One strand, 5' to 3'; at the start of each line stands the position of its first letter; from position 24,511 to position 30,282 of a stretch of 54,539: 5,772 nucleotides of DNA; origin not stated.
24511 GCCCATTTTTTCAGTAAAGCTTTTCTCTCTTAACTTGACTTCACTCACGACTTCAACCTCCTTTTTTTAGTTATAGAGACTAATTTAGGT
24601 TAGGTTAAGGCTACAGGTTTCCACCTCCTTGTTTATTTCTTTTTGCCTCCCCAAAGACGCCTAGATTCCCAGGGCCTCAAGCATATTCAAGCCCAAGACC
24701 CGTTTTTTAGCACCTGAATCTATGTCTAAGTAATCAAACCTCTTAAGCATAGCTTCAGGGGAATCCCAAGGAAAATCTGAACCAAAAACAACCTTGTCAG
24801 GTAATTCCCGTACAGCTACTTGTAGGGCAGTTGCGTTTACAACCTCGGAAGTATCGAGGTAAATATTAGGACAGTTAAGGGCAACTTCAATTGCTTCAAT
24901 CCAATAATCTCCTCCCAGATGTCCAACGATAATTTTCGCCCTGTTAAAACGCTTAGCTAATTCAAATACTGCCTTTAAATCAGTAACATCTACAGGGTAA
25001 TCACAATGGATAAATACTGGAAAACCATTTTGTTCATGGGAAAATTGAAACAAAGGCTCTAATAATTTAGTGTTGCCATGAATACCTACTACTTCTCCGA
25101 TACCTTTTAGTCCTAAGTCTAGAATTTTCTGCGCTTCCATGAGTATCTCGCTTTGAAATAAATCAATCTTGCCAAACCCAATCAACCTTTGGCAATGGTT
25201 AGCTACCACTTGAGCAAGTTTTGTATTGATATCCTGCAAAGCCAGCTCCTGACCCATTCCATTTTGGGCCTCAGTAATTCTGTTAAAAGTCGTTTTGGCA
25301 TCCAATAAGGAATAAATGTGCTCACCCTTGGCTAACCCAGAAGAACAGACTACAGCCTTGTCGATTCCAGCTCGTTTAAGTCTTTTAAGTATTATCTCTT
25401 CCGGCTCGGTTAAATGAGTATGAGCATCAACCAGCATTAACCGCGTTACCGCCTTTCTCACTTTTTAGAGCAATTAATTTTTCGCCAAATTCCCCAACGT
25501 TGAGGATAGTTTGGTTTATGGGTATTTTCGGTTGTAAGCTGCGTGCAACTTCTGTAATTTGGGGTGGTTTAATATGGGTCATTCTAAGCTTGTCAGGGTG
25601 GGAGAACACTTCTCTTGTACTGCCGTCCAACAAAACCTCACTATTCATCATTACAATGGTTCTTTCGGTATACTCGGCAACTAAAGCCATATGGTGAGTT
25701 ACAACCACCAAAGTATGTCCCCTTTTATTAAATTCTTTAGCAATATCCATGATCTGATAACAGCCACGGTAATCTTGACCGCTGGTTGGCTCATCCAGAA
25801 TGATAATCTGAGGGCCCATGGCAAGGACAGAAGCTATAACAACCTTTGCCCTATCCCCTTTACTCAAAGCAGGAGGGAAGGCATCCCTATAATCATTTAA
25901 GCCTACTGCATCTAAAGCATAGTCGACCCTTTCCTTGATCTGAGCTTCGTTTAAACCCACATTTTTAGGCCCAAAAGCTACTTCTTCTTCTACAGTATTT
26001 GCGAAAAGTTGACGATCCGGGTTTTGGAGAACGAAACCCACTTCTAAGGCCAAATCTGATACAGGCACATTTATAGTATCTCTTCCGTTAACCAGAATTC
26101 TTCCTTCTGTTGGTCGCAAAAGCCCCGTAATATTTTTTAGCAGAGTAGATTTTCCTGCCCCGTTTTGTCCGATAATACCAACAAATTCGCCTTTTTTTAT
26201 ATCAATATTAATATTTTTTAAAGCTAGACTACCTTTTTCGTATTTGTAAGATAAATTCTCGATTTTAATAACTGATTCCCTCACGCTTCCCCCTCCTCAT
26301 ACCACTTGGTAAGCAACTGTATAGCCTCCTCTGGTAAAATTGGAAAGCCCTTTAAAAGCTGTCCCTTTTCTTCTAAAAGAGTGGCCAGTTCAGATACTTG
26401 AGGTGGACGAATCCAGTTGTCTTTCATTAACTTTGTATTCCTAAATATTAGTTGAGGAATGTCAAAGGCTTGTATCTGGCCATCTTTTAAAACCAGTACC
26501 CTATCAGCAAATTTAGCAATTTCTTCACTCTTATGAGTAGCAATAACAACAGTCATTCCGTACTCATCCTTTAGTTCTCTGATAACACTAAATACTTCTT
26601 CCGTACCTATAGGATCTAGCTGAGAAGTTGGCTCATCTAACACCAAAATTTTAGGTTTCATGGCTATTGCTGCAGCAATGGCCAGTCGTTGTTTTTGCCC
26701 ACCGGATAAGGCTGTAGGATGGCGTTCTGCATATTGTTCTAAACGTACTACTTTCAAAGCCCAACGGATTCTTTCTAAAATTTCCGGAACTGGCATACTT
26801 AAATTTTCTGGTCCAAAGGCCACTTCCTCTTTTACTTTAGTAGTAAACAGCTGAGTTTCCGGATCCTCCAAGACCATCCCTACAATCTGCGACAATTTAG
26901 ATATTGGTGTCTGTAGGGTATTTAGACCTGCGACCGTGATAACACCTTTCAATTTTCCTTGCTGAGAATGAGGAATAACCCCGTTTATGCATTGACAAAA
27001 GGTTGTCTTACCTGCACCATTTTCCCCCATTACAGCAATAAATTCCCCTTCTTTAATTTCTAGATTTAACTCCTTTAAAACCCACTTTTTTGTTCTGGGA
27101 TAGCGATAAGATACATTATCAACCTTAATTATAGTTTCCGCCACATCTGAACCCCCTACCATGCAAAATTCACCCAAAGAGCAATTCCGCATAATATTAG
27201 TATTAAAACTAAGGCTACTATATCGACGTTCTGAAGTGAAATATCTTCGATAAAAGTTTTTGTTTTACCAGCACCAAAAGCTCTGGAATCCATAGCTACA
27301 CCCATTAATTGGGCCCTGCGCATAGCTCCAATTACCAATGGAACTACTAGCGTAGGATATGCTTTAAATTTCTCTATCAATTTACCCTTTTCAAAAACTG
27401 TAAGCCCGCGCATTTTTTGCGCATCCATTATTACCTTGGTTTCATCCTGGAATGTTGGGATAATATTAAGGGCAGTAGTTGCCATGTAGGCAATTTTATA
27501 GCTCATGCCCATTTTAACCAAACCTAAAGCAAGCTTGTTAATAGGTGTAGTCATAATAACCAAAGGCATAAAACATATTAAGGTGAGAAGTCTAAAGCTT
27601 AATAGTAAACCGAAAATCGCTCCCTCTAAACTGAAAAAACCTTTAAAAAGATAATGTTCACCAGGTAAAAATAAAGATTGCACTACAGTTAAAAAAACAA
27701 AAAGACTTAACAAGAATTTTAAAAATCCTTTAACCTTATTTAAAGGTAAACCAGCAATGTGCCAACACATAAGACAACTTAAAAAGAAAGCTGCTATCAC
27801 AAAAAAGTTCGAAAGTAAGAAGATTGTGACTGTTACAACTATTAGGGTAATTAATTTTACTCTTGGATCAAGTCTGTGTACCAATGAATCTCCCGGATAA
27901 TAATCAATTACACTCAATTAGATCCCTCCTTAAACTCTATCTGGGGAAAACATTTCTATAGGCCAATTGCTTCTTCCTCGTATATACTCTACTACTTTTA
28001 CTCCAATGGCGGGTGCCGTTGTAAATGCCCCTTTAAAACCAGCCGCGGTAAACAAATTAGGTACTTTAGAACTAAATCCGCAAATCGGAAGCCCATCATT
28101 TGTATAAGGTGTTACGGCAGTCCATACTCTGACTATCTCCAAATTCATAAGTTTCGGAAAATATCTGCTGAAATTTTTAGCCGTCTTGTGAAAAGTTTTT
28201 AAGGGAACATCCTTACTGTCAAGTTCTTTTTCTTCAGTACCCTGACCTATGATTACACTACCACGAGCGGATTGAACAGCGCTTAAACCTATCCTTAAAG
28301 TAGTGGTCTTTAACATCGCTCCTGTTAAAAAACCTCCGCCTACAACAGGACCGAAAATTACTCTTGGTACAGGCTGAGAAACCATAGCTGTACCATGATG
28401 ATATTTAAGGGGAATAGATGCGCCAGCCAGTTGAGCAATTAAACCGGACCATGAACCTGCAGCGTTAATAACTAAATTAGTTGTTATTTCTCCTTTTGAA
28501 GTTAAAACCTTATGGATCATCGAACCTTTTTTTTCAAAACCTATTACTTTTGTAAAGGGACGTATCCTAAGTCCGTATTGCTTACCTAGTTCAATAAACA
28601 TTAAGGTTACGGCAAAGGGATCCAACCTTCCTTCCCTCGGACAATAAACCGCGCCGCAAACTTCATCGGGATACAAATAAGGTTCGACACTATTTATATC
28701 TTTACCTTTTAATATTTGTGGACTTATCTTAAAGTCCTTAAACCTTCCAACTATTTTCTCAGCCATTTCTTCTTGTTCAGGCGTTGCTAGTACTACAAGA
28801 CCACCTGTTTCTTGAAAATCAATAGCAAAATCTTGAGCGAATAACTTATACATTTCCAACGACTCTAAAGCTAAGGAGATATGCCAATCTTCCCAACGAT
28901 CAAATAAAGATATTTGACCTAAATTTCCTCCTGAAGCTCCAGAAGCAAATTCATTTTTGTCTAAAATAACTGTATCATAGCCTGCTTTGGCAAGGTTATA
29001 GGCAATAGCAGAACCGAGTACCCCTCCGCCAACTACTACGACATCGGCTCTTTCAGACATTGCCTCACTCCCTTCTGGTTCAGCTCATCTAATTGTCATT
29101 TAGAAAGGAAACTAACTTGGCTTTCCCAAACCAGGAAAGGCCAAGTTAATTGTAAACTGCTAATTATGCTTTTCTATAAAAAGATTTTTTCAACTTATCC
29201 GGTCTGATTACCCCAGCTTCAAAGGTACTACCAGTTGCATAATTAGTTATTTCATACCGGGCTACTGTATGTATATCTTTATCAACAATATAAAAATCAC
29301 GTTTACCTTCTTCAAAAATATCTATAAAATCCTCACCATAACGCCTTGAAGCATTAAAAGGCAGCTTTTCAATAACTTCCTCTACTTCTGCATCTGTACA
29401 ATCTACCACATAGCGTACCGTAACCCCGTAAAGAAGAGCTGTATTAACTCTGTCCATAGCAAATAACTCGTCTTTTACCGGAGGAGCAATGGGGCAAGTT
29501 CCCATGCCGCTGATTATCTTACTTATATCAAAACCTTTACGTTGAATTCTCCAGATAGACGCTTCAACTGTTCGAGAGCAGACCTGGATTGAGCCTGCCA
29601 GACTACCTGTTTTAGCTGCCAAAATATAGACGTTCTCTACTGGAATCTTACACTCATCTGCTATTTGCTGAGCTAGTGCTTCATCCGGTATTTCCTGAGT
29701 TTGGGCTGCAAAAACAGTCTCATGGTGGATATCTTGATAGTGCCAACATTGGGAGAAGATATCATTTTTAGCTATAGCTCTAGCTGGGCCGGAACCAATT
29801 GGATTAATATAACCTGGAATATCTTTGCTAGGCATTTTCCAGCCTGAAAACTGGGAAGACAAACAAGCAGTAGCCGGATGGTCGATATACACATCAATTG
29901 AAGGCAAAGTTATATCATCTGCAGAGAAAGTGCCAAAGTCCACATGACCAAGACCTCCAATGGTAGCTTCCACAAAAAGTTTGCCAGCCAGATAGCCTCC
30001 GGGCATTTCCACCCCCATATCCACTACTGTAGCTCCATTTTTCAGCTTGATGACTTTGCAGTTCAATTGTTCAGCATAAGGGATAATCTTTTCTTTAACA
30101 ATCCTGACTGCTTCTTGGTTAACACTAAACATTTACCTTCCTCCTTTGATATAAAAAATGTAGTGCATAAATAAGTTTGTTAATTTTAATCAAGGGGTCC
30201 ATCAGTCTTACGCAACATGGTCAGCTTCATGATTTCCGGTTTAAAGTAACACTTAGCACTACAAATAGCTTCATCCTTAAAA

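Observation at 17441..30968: GntR-headed 15-gene cluster: Mch-like cyclohydrolase, four amidohydrolases, a flavo-FeS dehydrogenase, a LUD protein and a dedicated ECF transporter. Candidate undescribed anaerobic N-heterocycle pathway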

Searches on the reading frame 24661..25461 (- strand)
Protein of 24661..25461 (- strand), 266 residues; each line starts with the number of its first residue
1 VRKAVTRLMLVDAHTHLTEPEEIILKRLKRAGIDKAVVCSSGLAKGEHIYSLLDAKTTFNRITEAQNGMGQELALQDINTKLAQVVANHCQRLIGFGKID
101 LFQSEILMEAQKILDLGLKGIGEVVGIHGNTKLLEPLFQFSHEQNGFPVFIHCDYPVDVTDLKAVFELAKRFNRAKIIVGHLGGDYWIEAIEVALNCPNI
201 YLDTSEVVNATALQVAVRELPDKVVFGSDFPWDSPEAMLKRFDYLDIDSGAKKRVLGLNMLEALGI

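Call 3: search_protein_families(library=pfam, proteins=[window:24661-25461:-], max_evalue=0.01)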
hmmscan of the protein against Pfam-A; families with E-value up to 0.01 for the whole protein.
window:24661-25461:- (266 aa): 2 families
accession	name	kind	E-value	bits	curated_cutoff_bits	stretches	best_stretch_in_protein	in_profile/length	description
PF04909.20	Amidohydro_2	-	7.6e-20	72.3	26.4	1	11-263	1-286/289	Amidohydrolase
PF01026.27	TatD_DNase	-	0.0012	18.7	27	0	11-54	1-49/253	TatD related DNase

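Call 5: search_protein_families(library=ncbifam, proteins=[window:24661-25461:-], max_evalue=0.001)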
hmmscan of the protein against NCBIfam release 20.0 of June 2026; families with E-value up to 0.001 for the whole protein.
window:24661-25461:- (266 aa): 0 families

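Call 50: search_solved_structures(query=window:24661-25461:-, max_evalue=0.01)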
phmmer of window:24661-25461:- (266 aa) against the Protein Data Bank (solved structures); distinct sequences matched with E-value up to 0.01: 2.
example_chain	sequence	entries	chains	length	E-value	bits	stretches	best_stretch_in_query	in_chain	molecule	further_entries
3cjp_A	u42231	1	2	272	6.3e-40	140.7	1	9-264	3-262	Predicted amidohydrolase, dihydroorotase family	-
3irs_A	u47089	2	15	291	7.7e-06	29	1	80-257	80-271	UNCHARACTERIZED PROTEIN BB4693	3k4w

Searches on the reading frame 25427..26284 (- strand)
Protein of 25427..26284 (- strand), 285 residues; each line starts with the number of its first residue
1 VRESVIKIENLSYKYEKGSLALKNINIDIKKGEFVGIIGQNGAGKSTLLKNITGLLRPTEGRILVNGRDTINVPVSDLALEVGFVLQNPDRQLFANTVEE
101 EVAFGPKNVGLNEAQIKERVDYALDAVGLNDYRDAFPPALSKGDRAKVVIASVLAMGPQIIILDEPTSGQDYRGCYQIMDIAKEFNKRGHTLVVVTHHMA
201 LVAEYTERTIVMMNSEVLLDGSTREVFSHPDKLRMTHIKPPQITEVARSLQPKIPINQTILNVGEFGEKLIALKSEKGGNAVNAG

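Call 3: search_protein_families(library=pfam, proteins=[window:25427-26284:-], max_evalue=0.01)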
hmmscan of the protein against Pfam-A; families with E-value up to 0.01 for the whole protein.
window:25427-26284:- (285 aa): 7 families
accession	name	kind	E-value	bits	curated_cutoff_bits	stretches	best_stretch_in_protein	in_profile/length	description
PF00005.33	ABC_tran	-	3.1e-32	112.5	25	1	22-168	1-137/137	ABC transporter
PF13304.12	AAA_21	-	9.8e-08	32.8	27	0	34-56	1-23/304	AAA domain, putative AbiEii toxin, Type IV TA system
PF13555.12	AAA_29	-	4.7e-05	23.5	27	1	27-62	17-51/61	P-loop containing region of AAA domain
PF02463.25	SMC_N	-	0.00019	21.4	40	1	21-212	14-212/220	RecF/RecN/SMC N terminal domain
PF13476.12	AAA_23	-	0.00033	21.8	27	1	23-53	11-40/201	AAA domain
PF13175.12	AAA_15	-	0.0015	18.7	32.1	1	22-59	14-50/374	AAA ATPase domain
PF01926.29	MMR_HSR1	-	0.0078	16.8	21.9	0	35-59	2-25/113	50S ribosome-binding GTPase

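Call 5: search_protein_families(library=ncbifam, proteins=[window:25427-26284:-], max_evalue=0.001)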
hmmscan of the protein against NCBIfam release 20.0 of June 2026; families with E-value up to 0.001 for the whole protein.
window:25427-26284:- (285 aa): 188 families (the best 25 are shown)
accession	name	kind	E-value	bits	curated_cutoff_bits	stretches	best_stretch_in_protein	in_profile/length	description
TIGR04521.1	ECF_ATPase_2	equivalog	1.6e-78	263.7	330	1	6-270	1-277/279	energy-coupling factor transporter ATPase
TIGR04520.1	ECF_ATPase_1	equivalog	4.4e-76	255.8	315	1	6-270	1-268/269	energy-coupling factor transporter ATPase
NF010158.0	PRK13637.1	equivalog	4.5e-70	236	390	1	6-272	3-279/287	energy-coupling factor transporter ATPase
NF010171.0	PRK13652.1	equivalog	1.9e-66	224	476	1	5-253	3-252/277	cobalt transporter ATP-binding subunit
NF010157.0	PRK13636.1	equivalog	3.7e-64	216.6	463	1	1-253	1-256/285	cobalt transporter ATP-binding subunit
NF010155.0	PRK13634.1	equivalog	1.3e-62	211.7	413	1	6-273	3-282/290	energy-coupling factor ABC transporter ATP-binding protein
NF010156.0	PRK13635.1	equivalog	2.5e-60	204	392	1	1-277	1-279/279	energy-coupling factor ABC transporter ATP-binding protein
TIGR01166.1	cbiO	subfamily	3e-57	193.1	211.8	1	15-201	1-189/190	cobalt ABC transporter, ATP-binding protein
NF010166.0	PRK13646.1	equivalog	4e-54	183.8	458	1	6-257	3-264/286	energy-coupling factor transporter ATPase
NF010170.0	PRK13651.1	equivalog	1.1e-51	175.6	432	2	75-271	100-297/308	cobalt transporter ATP-binding subunit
NF010167.0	PRK13648.1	subfamily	3.7e-47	161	241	1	2-250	4-253/269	energy-coupling factor transporter ATPase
NF010153.0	PRK13631.1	equivalog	7.8e-47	159.8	463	1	4-256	20-293/320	cobalt transporter ATP-binding subunit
TIGR02673.1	FtsE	equivalog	1.6e-45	155.4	264.85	1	5-213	1-211/214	cell division ATP-binding protein FtsE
NF010068.0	PRK13548.1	equivalog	6.9e-45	153.2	261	1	3-247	3-250/261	heme ABC transporter ATP-binding protein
TIGR03375.1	type_I_sec_LssB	subfamily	7.8e-43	146.7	693.1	1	6-229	466-691/696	type I secretion system permease/ATPase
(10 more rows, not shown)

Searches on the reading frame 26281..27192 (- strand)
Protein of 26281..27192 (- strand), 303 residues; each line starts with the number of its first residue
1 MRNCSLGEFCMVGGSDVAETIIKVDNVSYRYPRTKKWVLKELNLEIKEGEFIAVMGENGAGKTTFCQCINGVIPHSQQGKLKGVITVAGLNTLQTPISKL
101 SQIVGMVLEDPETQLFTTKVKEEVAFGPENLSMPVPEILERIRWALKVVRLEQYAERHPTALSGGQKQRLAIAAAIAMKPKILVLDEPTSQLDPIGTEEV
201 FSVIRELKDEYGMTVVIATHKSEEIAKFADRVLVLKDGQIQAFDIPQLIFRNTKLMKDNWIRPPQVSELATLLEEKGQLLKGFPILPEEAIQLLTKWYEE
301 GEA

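Call 3: search_protein_families(library=pfam, proteins=[window:26281-27192:-], max_evalue=0.01)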
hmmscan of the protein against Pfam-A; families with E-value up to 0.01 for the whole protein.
window:26281-27192:- (303 aa): 8 families
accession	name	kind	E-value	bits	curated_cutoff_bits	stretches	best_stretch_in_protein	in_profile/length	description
PF00005.33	ABC_tran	-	2.1e-28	100.1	25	1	39-190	1-137/137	ABC transporter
PF13304.12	AAA_21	-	3.2e-09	37.7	27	1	158-222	234-300/304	AAA domain, putative AbiEii toxin, Type IV TA system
PF02463.25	SMC_N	-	7.7e-09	35.7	40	1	49-231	24-207/220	RecF/RecN/SMC N terminal domain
PF13166.12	AAA_13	-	0.00017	20.9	36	0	54-80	21-47/713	AAA domain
PF13401.12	AAA_22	-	0.0007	20.4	27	1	49-216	5-119/130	AAA domain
PF09818.15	ABC_ATPase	-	0.0011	18.4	23.2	0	200-242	211-253/283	P-loop domain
PF13481.12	AAA_25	-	0.0013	18.8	27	0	32-66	19-50/195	AAA domain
PF13476.12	AAA_23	-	0.0088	17.1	27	0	48-70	18-40/201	AAA domain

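Call 5: search_protein_families(library=ncbifam, proteins=[window:26281-27192:-], max_evalue=0.001)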
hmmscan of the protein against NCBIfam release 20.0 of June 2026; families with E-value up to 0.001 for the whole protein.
window:26281-27192:- (303 aa): 190 families (the best 25 are shown)
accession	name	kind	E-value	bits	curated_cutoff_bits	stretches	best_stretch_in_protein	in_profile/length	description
TIGR04520.1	ECF_ATPase_1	equivalog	2e-80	270.1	315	1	22-282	1-256/269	energy-coupling factor transporter ATPase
TIGR04521.1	ECF_ATPase_2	equivalog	4.2e-71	239.3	330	1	22-294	1-277/279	energy-coupling factor transporter ATPase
NF010156.0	PRK13635.1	equivalog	9.6e-70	234.9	392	1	18-281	2-259/279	energy-coupling factor ABC transporter ATP-binding protein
NF010158.0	PRK13637.1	equivalog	2.6e-64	217.1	390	1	22-281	3-264/287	energy-coupling factor transporter ATPase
NF010171.0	PRK13652.1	equivalog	1.1e-57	195.2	476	1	21-277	3-253/277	cobalt transporter ATP-binding subunit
NF010157.0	PRK13636.1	equivalog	8.4e-57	192.5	463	1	19-279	3-259/285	cobalt transporter ATP-binding subunit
NF010155.0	PRK13634.1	equivalog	5.8e-56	189.9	413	1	22-297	3-282/290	energy-coupling factor ABC transporter ATP-binding protein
TIGR01166.1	cbiO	subfamily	5.1e-52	176.1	211.8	1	37-221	6-186/190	cobalt ABC transporter, ATP-binding protein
NF010170.0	PRK13651.1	equivalog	8.4e-51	172.7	432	2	97-280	100-283/308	cobalt transporter ATP-binding subunit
NF010166.0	PRK13646.1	equivalog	2.9e-49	167.9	458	1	22-300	3-285/286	energy-coupling factor transporter ATPase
NF010167.0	PRK13648.1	subfamily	4.3e-47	160.7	241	1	18-273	4-253/269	energy-coupling factor transporter ATPase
TIGR00972.1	3a0107s01c2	equivalog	3e-45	154.5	343.2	1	22-255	2-236/248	phosphate ABC transporter ATP-binding protein PstB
NF006987.0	PRK09452.1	equivalog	4.1e-45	154.1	482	1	18-254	14-240/378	spermidine/putrescine ABC transporter ATP-binding protein PotA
NF010153.0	PRK13631.1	equivalog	9.7e-43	146.3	463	1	19-275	19-289/320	cobalt transporter ATP-binding subunit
TIGR03258.1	PhnT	equivalog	1.2e-42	146.3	499.15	1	21-250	8-228/359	2-aminoethylphosphonate ABC transport system ATP-binding subunit PhnT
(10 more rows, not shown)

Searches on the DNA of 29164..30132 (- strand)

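Call 57: search_rna_families(sources=[L003, L007, L029, L030, L022, L024, L019], threshold=gathering)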
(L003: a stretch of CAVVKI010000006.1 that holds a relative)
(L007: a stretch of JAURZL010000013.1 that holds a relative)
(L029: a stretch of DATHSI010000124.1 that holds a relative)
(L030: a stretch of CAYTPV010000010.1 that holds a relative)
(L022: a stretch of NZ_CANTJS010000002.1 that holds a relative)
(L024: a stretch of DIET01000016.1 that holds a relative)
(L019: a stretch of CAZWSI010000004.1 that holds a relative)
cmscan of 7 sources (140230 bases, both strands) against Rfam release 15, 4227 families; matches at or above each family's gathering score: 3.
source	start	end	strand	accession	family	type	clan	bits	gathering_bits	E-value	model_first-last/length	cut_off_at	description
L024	20396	20469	+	RF00005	tRNA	Gene; tRNA;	CL00001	69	29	1.3e-12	1-71/71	no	tRNA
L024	20316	20388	+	RF00005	tRNA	Gene; tRNA;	CL00001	67.8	29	2.7e-12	1-71/71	no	tRNA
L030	6723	6833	-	RF01055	Molybdenum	Cis-reg; riboswitch;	-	47.3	36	7.8e-08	1-135/135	no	Molybdenum/Tungsten riboswitch aptamer (Moco RNA motif)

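Call 58: search_rna_families(sources=[L043, L044, L046, L047, L048, L051, L077], threshold=gathering)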
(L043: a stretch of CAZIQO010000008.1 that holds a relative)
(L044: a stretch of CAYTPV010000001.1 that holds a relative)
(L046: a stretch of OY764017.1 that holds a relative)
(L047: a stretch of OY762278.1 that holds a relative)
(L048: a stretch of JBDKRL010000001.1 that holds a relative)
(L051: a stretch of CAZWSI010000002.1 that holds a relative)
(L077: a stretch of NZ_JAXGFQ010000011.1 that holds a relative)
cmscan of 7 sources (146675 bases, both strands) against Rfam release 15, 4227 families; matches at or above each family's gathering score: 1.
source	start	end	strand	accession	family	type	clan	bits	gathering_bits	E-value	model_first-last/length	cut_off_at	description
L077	8593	8694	-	RF00167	Purine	Cis-reg; riboswitch;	CL00123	77.2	37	1.1e-11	1-102/102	no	Purine riboswitch aptamer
